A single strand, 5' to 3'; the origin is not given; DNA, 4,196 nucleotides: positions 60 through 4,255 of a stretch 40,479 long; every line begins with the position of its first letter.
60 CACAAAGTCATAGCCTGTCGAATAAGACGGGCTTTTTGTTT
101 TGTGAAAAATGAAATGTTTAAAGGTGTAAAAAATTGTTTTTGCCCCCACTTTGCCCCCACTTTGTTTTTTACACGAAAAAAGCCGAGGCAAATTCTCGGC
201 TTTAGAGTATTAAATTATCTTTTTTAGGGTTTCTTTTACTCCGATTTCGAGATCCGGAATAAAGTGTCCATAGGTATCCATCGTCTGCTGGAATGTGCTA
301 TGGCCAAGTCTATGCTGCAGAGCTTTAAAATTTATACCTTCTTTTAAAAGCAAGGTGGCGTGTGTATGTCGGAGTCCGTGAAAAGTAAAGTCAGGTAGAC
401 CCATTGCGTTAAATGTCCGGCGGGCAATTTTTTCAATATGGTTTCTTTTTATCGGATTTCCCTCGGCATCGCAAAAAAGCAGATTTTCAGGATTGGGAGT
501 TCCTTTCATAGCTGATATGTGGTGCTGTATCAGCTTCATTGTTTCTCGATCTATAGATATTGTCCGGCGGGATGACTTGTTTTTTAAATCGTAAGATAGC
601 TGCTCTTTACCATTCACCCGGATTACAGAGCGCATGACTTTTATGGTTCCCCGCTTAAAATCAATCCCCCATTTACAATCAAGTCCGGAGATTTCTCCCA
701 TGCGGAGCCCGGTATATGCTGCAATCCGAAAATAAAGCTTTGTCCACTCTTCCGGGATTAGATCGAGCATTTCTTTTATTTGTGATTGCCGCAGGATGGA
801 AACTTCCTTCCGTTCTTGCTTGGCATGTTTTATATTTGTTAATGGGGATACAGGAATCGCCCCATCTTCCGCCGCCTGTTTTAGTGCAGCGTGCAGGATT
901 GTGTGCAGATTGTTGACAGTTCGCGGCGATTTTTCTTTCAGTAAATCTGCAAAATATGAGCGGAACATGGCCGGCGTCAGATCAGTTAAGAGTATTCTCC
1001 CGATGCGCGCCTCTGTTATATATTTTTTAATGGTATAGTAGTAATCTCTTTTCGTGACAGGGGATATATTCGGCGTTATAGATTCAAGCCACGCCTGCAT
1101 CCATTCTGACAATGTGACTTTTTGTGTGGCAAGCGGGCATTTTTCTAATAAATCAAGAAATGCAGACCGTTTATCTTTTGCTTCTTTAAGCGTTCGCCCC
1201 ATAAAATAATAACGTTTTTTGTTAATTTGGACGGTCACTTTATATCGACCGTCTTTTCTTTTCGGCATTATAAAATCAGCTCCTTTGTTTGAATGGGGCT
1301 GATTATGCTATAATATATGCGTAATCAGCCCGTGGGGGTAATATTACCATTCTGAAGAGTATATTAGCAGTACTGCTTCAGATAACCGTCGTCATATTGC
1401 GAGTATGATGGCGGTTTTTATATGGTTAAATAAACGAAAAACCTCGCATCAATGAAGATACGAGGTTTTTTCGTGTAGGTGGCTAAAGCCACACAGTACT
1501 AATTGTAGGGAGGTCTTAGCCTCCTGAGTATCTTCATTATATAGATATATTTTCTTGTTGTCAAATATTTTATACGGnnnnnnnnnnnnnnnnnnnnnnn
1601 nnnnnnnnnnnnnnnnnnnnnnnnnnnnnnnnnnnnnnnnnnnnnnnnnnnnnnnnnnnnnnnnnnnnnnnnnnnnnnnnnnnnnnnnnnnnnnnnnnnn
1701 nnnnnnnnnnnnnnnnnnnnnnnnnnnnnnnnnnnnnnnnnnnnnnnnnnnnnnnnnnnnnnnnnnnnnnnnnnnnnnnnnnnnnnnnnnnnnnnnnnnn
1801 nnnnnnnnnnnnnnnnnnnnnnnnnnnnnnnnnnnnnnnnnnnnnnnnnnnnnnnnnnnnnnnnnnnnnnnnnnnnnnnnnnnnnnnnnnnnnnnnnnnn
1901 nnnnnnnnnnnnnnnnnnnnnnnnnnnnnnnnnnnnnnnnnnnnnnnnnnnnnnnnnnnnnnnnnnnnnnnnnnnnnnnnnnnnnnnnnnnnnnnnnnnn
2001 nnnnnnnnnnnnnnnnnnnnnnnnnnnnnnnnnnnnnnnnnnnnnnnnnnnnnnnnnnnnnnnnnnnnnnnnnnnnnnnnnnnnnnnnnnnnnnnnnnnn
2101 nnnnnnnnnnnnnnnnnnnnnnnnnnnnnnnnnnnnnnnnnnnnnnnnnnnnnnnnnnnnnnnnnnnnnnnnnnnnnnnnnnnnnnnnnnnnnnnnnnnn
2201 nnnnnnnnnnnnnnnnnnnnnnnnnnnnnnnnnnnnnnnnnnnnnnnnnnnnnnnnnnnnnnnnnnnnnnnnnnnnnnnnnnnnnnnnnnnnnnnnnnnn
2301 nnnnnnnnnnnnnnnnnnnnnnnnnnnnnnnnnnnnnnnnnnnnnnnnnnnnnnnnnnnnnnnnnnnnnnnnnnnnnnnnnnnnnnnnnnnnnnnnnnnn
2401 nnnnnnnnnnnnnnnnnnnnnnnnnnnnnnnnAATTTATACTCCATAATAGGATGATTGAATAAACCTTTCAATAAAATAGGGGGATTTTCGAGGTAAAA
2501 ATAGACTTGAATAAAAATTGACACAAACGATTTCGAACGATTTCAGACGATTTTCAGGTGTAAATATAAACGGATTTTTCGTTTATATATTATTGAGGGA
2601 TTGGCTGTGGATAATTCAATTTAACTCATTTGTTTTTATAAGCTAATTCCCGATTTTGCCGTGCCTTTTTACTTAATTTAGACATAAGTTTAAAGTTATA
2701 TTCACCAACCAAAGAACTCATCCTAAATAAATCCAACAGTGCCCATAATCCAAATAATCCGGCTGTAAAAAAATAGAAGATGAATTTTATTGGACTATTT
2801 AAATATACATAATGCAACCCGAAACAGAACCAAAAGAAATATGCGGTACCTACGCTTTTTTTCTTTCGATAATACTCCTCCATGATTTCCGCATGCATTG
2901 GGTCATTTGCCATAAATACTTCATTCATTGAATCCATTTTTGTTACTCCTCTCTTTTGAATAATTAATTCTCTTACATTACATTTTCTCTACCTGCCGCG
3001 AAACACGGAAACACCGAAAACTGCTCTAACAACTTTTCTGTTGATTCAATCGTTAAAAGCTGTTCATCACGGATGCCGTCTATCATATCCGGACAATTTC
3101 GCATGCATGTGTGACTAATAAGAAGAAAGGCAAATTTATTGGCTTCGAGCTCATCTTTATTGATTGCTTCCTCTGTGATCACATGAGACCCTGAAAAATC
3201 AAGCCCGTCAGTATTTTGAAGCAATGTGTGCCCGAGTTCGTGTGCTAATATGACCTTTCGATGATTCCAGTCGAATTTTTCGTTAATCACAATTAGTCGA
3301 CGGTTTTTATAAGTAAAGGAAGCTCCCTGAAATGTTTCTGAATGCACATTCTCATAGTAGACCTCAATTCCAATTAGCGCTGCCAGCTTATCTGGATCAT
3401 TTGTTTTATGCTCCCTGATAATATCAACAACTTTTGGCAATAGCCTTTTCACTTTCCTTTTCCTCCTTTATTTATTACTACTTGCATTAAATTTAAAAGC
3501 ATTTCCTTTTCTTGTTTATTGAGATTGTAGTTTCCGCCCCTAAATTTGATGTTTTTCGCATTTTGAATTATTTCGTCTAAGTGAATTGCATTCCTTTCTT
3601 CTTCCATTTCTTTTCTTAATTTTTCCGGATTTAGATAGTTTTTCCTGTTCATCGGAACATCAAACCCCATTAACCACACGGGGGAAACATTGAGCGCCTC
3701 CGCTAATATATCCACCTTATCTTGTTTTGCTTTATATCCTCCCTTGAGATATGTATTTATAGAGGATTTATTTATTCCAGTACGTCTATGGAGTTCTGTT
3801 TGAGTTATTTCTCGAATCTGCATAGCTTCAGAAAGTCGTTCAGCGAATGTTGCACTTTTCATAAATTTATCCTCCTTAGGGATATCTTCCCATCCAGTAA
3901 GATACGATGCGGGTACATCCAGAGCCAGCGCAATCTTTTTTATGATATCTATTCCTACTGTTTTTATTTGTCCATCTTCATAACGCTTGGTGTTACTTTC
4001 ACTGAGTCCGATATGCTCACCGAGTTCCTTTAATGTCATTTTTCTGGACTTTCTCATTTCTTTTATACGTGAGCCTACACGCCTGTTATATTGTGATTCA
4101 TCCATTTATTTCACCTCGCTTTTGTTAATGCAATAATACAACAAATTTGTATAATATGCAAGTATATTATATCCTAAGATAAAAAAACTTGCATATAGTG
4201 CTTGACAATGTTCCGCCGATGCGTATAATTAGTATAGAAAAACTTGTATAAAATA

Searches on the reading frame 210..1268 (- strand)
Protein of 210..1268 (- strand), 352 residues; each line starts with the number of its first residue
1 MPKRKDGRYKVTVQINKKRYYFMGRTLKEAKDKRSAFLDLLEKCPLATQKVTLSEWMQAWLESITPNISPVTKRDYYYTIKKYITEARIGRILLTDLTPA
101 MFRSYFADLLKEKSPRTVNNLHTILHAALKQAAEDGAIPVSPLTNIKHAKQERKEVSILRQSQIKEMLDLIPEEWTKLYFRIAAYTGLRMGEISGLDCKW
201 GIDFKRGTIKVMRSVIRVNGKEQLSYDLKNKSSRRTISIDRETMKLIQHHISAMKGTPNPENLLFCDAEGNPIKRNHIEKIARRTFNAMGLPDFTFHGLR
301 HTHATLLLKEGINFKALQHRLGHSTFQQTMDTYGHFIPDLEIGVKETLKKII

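Call 94: search_protein_families(library=pfam, proteins=[window:210-1268:-], max_evalue=0.0001)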
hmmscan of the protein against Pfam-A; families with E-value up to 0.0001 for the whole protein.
window:210-1268:- (352 aa): 3 families
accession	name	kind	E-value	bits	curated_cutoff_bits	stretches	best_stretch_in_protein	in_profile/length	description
PF00589.27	Phage_integrase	-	8.9e-32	110.7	27.1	1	159-335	3-167/172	Phage integrase family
PF13102.12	Phage_int_SAM_5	-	2.2e-05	25.1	22.3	1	52-144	1-94/98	Phage integrase SAM-like domain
PF14659.12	Phage_int_SAM_3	-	3.3e-05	24.4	22.6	0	52-104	1-52/58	Phage integrase, N-terminal SAM-like domain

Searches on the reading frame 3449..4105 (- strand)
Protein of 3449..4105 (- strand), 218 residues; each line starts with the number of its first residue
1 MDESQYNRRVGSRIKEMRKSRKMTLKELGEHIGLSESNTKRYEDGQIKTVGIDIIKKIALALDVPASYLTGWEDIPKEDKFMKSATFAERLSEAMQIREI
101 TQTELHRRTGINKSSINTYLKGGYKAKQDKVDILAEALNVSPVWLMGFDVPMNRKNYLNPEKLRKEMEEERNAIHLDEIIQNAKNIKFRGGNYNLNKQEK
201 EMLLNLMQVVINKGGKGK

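Call 94: search_protein_families(library=pfam, proteins=[window:3449-4105:-], max_evalue=0.0001)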
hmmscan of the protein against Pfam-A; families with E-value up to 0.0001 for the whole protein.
window:3449-4105:- (218 aa): 8 families
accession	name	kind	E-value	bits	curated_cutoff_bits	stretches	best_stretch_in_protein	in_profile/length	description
PF12844.13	HTH_19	-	9.6e-19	67.5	30.2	2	11-69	1-58/64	Helix-turn-helix domain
PF01381.28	HTH_3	-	1.1e-18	67.4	23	2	95-145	5-55/55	Helix-turn-helix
PF13443.12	HTH_26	-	9.6e-18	64.6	22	2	13-64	1-52/63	Cro/C1-type HTH DNA-binding domain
PF13560.12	HTH_31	-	4.3e-14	53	27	2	10-65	2-57/64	Helix-turn-helix domain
PF20317.4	HTH_60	-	3.1e-06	28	24.1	0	82-146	1-65/140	Helix-turn-helix domain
PF13412.12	HTH_24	-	5.6e-06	26.3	21.9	0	17-42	12-37/48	Winged helix-turn-helix DNA-binding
PF13744.12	HTH_37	-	1.7e-05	25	27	0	84-122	16-54/80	Helix-turn-helix domain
PF09339.16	HTH_IclR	-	3.3e-05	24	22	0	20-42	16-38/52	IclR helix-turn-helix domain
